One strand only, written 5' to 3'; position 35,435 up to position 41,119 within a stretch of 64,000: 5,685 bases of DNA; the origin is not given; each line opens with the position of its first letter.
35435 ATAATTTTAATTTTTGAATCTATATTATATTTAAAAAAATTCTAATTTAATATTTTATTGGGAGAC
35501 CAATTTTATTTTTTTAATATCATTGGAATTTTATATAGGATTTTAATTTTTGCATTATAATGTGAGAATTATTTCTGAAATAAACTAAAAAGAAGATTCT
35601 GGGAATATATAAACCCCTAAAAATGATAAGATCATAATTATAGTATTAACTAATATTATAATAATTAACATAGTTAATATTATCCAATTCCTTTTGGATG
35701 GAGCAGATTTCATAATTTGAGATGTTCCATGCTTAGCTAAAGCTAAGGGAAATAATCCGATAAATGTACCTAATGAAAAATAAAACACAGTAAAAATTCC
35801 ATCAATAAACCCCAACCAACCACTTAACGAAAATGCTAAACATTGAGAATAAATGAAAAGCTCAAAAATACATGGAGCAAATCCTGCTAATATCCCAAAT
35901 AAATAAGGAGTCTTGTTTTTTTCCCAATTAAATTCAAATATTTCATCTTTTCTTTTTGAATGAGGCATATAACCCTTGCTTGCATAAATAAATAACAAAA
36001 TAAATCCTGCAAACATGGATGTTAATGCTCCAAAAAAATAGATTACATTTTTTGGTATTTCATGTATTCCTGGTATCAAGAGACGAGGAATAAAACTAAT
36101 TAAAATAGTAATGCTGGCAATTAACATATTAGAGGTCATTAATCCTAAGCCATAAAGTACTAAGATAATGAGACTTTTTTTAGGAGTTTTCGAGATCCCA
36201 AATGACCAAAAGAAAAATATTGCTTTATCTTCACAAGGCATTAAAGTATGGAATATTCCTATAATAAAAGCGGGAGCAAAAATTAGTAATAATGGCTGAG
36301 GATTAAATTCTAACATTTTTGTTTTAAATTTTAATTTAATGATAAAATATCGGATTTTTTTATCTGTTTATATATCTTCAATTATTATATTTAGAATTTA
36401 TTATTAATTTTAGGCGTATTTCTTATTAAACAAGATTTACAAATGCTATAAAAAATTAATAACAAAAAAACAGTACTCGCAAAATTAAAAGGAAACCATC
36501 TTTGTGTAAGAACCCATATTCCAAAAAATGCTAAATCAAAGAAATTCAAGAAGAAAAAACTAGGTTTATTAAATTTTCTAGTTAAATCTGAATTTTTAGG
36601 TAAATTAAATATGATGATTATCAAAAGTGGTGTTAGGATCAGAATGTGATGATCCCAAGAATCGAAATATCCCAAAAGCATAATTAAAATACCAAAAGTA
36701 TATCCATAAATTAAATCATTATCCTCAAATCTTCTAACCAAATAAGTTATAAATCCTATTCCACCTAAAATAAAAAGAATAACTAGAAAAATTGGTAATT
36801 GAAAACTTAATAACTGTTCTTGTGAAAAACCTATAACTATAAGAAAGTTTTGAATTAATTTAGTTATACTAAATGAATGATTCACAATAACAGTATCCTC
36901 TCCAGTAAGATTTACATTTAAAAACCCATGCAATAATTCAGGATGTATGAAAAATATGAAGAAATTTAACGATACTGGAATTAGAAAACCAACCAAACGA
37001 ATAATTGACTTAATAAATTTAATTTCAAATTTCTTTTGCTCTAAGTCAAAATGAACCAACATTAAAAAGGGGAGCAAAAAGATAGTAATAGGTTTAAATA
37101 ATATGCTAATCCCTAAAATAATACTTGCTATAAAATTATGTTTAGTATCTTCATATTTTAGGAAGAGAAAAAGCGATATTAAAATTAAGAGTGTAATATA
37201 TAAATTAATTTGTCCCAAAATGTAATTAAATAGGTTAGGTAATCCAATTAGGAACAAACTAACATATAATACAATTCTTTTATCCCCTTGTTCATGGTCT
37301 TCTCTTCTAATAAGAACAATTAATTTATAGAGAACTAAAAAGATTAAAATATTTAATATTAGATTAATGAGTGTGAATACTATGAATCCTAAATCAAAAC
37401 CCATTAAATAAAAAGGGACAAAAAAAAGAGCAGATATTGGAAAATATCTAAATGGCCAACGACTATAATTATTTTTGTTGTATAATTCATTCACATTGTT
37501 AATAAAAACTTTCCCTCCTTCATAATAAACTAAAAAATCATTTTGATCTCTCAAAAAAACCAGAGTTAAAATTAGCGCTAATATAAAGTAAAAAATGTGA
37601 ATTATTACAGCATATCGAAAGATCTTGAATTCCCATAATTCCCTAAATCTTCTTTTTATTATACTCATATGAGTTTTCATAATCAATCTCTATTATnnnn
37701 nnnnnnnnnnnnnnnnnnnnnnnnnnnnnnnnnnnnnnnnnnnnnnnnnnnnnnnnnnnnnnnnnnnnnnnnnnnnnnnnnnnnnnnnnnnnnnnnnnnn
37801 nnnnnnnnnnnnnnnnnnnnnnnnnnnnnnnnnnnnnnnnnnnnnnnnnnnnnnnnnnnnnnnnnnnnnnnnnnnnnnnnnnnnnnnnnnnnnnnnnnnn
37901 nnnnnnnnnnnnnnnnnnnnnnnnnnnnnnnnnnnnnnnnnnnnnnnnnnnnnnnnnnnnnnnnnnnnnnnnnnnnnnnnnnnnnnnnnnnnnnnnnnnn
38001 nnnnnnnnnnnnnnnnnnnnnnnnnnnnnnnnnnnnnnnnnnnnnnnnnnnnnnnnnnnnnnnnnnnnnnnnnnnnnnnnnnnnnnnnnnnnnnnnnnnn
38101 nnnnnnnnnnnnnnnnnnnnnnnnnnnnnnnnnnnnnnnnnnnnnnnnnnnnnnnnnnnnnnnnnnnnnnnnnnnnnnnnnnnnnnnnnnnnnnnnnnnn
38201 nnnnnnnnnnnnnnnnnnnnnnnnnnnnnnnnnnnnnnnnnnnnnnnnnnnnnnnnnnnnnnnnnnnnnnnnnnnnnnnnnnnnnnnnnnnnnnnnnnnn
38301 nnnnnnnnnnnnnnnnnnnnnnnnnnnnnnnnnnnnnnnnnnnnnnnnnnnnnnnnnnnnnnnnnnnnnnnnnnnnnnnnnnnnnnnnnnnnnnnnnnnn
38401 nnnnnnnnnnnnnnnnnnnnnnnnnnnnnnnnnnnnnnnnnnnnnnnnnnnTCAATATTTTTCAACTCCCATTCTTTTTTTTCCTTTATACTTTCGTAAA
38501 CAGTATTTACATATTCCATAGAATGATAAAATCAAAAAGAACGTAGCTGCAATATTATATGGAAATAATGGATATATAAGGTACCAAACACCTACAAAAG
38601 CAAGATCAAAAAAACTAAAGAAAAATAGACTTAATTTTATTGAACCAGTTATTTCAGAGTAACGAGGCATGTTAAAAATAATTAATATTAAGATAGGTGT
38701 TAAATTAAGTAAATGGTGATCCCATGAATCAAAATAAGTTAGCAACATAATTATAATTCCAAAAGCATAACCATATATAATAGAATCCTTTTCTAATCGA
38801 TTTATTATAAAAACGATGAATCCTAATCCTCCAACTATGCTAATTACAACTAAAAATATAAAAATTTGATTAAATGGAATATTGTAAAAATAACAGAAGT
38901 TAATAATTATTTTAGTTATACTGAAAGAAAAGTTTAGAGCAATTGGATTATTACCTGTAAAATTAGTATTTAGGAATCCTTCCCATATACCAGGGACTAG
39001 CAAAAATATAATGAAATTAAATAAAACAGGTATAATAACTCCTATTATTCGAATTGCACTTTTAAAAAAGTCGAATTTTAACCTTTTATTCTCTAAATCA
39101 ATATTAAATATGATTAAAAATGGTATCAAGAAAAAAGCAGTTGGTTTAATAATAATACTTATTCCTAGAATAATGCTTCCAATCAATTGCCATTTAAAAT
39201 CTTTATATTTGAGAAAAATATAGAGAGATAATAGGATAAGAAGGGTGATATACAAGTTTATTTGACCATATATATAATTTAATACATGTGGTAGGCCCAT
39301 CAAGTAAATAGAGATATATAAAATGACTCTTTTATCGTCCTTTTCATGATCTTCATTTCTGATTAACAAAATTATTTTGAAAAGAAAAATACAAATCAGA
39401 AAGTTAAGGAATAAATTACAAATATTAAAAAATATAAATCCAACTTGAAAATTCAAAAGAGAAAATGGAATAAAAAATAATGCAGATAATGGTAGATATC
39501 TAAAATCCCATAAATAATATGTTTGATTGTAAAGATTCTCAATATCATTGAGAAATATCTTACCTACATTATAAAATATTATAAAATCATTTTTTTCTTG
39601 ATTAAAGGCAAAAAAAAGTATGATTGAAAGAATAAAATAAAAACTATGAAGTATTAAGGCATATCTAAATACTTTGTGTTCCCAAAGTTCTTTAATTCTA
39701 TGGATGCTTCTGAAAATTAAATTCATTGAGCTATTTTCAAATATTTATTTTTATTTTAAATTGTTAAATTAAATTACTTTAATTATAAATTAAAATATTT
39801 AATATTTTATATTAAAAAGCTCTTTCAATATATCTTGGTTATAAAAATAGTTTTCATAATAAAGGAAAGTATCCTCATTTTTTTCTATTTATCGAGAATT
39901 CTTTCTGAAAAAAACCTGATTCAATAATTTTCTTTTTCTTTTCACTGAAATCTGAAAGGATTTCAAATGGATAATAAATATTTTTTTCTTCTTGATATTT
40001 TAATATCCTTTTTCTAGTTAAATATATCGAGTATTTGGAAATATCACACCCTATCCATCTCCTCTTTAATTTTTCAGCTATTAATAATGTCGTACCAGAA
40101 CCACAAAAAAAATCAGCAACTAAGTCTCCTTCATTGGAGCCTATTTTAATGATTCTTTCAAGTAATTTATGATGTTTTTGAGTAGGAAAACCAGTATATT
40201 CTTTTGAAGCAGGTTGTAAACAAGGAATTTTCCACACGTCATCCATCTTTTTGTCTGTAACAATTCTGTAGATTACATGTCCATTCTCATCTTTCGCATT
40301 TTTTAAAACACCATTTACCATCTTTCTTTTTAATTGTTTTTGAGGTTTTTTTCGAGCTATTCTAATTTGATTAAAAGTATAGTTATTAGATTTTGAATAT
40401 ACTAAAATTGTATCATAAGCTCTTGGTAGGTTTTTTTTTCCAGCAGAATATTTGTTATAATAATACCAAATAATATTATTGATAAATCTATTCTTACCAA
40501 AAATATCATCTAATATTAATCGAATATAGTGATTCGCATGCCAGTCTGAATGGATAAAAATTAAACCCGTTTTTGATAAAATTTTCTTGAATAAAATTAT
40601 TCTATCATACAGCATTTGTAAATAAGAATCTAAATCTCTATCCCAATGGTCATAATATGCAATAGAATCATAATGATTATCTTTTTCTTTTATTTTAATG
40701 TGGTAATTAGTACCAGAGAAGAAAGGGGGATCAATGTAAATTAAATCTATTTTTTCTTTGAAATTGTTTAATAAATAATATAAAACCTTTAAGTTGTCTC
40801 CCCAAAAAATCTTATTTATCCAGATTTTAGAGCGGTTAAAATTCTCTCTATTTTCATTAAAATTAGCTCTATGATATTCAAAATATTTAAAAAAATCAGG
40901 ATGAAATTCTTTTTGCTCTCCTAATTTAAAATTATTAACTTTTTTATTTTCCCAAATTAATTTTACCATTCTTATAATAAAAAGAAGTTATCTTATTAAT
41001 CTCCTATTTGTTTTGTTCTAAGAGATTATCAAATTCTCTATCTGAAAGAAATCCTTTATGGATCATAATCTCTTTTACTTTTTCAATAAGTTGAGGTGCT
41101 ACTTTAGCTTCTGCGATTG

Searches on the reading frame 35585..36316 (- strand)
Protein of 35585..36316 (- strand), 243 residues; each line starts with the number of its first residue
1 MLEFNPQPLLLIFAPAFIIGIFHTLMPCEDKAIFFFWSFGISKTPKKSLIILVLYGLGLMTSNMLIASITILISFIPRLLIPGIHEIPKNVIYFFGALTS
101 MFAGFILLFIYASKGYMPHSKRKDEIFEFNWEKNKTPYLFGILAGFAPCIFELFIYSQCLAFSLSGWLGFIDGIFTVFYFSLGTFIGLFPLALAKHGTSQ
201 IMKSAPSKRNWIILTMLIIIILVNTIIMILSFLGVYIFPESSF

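Call 27: search_protein_families(library=pfam, proteins=[window:35585-36316:-], max_evalue=0.01)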
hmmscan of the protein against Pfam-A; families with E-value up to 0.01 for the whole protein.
window:35585-36316:- (243 aa): 1 family
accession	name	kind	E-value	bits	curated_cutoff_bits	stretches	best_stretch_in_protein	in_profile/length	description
PF13386.12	DsbD_2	-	3.2e-08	34.1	24.9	1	45-220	29-194/199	Cytochrome C biogenesis protein transmembrane region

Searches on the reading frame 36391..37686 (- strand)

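Call 75: search_protein_families(library=pfam, proteins=[window:36391-37686:-], max_evalue=0.000001)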
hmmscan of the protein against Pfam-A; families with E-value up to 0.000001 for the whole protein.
window:36391-37686:- (431 aa): 1 family
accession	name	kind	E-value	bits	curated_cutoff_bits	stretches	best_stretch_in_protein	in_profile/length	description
PF09594.16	GT87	-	7.3e-14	52.5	25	1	79-338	1-234/237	Glycosyltransferase family 87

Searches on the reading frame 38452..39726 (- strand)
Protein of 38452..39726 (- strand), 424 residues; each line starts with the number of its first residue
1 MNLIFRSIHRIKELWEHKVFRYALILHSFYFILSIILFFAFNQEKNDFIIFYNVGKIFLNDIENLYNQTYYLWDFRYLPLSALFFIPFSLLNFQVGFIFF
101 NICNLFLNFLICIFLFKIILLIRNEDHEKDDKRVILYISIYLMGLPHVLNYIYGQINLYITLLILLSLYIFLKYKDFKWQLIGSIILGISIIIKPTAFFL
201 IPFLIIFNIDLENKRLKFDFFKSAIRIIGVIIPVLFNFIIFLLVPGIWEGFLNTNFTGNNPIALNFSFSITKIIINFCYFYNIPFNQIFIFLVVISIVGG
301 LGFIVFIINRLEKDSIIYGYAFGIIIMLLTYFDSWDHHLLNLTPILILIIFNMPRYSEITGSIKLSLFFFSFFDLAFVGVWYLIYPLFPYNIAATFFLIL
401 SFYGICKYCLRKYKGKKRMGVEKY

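Call 76: search_protein_families(library=pfam, proteins=[window:38452-39726:-], max_evalue=0.000001)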
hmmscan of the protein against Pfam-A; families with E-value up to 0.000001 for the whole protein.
window:38452-39726:- (424 aa): 1 family
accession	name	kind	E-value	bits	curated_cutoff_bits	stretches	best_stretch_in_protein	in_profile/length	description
PF09594.16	GT87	-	9.8e-15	55.4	25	1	75-309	1-215/237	Glycosyltransferase family 87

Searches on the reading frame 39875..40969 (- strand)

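Call 76: search_protein_families(library=pfam, proteins=[window:39875-40969:-], max_evalue=0.000001)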
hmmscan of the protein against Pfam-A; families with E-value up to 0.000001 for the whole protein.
window:39875-40969:- (364 aa): 1 family
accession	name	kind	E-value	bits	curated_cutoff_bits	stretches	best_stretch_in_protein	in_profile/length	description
PF01555.25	N6_N4_Mtase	-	4.7e-50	171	26.7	1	74-317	1-218/221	DNA methylase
